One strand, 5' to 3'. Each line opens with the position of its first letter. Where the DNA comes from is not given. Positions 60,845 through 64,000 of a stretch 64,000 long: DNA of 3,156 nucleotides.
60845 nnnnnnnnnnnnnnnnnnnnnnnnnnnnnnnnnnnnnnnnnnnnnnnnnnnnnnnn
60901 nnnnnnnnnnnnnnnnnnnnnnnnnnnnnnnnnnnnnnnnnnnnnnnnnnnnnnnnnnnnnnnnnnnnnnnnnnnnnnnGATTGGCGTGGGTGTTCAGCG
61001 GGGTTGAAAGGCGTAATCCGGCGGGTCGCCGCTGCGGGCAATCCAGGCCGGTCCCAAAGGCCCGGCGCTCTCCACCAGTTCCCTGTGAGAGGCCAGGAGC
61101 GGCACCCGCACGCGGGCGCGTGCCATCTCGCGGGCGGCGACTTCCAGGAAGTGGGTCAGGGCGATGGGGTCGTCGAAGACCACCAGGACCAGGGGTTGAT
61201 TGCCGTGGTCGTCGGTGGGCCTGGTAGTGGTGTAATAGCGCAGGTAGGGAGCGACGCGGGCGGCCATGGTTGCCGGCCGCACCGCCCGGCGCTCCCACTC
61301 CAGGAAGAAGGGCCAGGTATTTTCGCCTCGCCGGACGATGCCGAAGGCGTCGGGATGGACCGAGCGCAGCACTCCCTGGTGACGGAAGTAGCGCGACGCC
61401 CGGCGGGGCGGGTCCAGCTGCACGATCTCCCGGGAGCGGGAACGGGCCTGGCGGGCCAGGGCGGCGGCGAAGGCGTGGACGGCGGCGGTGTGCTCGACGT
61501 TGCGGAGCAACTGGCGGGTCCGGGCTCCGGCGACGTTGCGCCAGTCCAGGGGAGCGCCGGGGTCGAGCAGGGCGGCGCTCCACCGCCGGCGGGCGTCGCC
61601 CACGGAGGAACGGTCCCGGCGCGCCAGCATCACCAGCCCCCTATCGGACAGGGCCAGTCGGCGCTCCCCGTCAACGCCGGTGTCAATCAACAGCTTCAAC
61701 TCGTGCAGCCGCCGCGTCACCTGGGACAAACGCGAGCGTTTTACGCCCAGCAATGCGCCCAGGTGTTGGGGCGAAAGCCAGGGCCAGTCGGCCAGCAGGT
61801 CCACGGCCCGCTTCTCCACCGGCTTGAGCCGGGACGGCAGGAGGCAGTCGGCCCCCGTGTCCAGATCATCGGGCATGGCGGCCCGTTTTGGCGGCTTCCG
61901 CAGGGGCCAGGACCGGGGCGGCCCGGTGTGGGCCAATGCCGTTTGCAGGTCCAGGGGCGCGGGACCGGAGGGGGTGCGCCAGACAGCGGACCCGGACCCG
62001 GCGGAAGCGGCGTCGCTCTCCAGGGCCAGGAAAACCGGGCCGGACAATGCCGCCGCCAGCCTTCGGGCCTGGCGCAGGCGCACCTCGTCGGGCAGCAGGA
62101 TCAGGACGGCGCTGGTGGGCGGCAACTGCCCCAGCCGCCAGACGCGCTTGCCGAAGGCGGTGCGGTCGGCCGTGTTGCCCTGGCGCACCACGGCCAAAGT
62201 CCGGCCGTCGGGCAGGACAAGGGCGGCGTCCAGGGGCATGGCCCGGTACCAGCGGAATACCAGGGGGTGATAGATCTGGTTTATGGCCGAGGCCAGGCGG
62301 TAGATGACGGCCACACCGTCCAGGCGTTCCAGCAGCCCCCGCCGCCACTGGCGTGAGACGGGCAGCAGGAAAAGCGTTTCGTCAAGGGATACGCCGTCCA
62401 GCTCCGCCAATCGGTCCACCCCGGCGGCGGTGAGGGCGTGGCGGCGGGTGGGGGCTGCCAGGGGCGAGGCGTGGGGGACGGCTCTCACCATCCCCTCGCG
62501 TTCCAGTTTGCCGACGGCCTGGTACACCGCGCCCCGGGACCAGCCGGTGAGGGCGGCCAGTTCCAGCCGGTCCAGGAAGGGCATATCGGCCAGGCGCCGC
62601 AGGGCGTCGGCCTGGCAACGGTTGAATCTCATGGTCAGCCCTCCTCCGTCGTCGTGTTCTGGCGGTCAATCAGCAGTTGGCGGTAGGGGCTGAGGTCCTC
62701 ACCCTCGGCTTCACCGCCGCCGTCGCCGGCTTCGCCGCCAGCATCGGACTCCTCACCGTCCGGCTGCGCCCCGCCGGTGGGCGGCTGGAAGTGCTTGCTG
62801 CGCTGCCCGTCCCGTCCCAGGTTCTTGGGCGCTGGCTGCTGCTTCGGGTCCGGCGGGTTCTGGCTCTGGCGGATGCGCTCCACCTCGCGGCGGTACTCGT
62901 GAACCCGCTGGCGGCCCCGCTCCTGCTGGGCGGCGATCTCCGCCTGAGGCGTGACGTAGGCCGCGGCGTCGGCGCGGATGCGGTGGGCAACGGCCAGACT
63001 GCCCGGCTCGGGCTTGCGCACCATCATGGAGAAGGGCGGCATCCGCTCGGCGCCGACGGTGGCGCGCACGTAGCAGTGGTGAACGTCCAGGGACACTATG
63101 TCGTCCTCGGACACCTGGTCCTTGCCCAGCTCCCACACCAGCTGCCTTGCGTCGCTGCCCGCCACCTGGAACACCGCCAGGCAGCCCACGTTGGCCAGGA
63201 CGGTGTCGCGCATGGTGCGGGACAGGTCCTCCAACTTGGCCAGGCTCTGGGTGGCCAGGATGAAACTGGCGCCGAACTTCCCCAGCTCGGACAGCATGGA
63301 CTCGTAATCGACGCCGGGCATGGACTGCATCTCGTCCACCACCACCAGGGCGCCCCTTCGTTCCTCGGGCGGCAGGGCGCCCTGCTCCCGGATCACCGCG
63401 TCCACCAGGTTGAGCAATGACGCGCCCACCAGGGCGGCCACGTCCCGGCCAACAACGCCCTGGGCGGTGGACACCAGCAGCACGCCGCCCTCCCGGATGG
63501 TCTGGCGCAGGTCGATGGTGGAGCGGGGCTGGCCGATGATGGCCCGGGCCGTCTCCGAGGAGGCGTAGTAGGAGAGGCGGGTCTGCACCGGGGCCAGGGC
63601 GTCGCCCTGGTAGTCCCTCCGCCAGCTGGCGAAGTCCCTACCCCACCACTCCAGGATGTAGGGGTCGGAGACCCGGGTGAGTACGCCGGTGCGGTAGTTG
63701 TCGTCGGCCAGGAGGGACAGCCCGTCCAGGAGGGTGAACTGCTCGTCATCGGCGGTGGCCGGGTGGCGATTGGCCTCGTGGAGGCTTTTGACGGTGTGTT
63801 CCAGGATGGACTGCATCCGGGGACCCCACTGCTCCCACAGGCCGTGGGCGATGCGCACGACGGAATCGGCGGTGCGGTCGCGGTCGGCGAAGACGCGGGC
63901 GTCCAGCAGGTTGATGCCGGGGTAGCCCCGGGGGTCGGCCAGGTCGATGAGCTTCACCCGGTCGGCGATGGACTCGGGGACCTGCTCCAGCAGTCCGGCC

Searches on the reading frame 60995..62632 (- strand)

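Call 49: search_protein_families(library=pfam, proteins=[window:60995-62632:-], max_evalue=0.001)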
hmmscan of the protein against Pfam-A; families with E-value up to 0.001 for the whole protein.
window:60995-62632:- (545 aa): 4 families
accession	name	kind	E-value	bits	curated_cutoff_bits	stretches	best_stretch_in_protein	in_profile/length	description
PF12802.13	MarR_2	-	2e-08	34.7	27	0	7-54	7-55/61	MarR family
PF13814.12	Replic_Relax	-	6.3e-07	30.1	25.3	1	369-481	85-190/191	Replication-relaxation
PF13545.12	HTH_Crp_2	-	1.1e-05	25.7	27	0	20-50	23-53/70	Crp-like helix-turn-helix domain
PF09339.16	HTH_IclR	-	0.00064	19.9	22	0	24-52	23-51/52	IclR helix-turn-helix domain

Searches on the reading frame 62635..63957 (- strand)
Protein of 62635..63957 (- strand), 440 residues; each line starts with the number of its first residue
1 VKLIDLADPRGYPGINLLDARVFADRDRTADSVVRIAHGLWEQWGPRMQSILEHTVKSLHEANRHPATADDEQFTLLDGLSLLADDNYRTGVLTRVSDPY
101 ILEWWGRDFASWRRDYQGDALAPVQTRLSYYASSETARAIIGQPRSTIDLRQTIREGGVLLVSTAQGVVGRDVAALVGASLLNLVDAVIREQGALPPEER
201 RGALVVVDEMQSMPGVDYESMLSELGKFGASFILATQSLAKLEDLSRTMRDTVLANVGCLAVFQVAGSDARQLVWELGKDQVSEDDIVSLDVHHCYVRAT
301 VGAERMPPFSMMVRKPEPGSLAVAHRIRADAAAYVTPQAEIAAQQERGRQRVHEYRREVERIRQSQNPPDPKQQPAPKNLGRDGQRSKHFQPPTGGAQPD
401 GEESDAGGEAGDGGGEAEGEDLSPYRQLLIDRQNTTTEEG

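Call 49: search_protein_families(library=pfam, proteins=[window:62635-63957:-], max_evalue=0.001)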
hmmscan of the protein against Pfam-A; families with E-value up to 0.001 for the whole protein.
window:62635-63957:- (440 aa): 2 families
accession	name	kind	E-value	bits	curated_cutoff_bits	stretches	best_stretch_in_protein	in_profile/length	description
PF10412.15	TrwB_AAD_bind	-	3.2e-06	26.7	20.5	1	185-285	228-331/387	Type IV secretion-system coupling protein DNA-binding domain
PF12696.13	TraG-D_C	-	0.00021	21.6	22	1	204-283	3-85/126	TraM recognition site of TraD and TraG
